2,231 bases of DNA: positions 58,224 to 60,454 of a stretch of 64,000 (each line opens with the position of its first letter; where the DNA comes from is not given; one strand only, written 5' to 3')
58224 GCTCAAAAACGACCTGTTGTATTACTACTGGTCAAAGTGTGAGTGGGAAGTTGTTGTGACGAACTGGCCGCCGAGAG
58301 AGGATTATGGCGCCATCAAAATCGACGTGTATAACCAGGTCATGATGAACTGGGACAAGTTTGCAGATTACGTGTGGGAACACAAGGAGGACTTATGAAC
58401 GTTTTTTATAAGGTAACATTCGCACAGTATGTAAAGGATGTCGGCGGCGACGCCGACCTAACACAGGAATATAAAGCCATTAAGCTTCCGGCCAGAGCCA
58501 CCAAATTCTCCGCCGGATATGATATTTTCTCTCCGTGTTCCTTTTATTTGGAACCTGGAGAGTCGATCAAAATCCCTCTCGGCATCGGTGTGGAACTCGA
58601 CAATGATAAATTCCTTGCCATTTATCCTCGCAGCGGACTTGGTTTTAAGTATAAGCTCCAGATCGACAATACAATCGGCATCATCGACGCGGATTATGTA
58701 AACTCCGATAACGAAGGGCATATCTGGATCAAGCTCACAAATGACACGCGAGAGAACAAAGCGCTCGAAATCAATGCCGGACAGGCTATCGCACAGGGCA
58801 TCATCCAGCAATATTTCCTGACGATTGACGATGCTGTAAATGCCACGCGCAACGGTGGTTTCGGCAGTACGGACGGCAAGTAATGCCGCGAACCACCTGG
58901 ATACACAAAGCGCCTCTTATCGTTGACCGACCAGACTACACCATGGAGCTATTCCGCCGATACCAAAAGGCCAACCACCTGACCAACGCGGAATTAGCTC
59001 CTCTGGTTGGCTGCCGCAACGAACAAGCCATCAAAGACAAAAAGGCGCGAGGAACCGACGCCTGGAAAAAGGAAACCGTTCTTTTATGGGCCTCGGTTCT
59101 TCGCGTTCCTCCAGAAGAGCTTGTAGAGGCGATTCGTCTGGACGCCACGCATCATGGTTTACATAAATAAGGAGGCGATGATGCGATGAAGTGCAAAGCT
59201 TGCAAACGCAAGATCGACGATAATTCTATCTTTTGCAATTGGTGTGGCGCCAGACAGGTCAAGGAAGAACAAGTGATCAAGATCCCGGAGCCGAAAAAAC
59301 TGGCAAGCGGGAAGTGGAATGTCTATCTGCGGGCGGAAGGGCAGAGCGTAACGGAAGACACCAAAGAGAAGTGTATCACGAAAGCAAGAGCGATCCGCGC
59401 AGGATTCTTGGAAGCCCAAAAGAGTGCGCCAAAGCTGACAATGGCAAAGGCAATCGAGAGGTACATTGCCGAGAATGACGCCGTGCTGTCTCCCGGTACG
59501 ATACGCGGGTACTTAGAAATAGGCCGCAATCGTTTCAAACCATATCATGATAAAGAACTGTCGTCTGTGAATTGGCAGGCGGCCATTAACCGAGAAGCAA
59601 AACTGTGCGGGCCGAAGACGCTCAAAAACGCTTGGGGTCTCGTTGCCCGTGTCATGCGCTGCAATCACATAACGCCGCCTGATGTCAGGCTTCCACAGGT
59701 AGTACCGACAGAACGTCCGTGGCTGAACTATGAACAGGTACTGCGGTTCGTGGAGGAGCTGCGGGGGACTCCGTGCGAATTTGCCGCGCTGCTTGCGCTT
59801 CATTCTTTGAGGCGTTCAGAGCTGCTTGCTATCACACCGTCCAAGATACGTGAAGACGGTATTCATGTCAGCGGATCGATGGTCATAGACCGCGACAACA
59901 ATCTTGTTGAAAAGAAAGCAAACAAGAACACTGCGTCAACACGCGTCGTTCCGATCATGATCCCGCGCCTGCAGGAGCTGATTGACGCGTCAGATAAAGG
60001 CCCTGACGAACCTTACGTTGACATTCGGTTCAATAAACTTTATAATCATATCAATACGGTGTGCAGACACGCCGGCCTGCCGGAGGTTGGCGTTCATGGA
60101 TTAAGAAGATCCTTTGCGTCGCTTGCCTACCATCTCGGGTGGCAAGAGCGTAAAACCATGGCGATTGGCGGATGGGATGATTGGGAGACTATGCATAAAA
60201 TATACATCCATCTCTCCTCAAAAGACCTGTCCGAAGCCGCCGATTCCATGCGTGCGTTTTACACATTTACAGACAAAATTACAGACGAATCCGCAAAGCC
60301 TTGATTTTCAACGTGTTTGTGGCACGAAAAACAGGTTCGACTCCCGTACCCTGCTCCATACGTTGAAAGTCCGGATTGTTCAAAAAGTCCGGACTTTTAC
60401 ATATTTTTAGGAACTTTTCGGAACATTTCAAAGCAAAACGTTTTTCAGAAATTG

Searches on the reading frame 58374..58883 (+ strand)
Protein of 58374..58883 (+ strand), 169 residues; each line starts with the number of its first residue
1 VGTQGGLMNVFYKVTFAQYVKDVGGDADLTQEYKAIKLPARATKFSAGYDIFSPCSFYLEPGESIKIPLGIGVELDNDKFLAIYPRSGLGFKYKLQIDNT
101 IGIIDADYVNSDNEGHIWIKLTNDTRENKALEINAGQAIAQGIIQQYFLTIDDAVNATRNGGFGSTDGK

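Call 17: search_protein_families(library=pfam, proteins=[window:58374-58883:+], max_evalue=0.01)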
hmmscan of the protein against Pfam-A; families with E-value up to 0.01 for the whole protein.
window:58374-58883:+ (169 aa): 1 family
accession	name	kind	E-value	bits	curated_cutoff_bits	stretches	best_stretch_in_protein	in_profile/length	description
PF00692.24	dUTPase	-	1.1e-14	54.8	22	1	36-164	3-126/129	dUTPase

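Call 18: search_protein_families(library=phrogs, proteins=[window:58374-58883:+], max_evalue=0.001)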
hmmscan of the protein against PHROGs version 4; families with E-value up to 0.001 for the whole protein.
window:58374-58883:+ (169 aa): 1 family
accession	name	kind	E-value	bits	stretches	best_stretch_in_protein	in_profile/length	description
phrog_135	-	DNA, RNA and nucleotide metabolism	7.7e-39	135.5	1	34-167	154-290/463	dUTPase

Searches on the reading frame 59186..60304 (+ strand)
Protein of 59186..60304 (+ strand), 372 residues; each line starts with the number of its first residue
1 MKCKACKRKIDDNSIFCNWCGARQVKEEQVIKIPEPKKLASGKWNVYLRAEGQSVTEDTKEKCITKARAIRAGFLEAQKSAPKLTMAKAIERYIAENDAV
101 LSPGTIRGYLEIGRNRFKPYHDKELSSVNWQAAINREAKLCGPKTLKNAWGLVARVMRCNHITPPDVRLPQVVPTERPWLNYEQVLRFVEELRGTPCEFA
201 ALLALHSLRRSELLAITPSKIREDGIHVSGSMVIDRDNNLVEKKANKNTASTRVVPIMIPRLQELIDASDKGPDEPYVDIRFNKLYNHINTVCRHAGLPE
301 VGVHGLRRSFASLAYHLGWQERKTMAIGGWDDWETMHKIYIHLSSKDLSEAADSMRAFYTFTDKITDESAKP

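Call 17: search_protein_families(library=pfam, proteins=[window:59186-60304:+], max_evalue=0.01)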
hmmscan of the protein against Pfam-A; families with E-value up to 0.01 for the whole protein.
window:59186-60304:+ (372 aa): 3 families
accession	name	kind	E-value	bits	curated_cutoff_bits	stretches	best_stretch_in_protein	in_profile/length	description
PF00589.27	Phage_integrase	-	1.9e-06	28.2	27.1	1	200-344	28-169/172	Phage integrase family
PF24460.1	DUF7575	-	0.00042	20.1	28.5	1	2-23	5-26/28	Domain of unknown function (DUF7575)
PF12773.13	DZR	-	0.0034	18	27.3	1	3-24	1-22/45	Double zinc ribbon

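Call 18: search_protein_families(library=phrogs, proteins=[window:59186-60304:+], max_evalue=0.001)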
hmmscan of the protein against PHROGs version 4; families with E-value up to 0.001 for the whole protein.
window:59186-60304:+ (372 aa): 2 families
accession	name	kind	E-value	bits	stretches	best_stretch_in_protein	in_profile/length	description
phrog_1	-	integration and excision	2.8e-32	113.8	1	33-355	116-447/611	integrase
phrog_216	-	integration and excision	2.5e-17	63.9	1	175-359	51-240/301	integrase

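Call 54: find_related_loci(query=window:59186-60304:+, collection=viral_contigs, flank=5000)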
Query window:59186-60304:+ (372 aa) in viral_contigs; peptide patterns used: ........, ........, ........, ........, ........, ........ (x = any residue, [..] = any of these).
16 stretches matched a pattern; 9 encode a relative of the query (tblastn E <= 1e-3); 9 distinct loci.
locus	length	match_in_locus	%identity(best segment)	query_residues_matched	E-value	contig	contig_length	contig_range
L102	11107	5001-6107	48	2-365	5e-107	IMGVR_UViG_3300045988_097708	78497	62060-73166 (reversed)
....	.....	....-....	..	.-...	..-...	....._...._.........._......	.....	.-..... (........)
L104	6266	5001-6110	46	1-365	2e-101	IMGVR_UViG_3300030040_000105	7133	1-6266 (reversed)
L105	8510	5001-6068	40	1-362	2e-84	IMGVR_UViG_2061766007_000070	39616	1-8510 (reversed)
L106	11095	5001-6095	49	1-359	2e-111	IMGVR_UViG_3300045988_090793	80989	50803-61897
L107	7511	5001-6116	31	1-372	3e-45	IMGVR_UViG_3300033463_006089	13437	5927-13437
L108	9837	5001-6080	28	1-359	2e-34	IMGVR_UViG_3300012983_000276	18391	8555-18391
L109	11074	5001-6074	48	1-362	2e-112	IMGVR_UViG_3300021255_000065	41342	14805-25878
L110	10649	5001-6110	46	1-365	3e-102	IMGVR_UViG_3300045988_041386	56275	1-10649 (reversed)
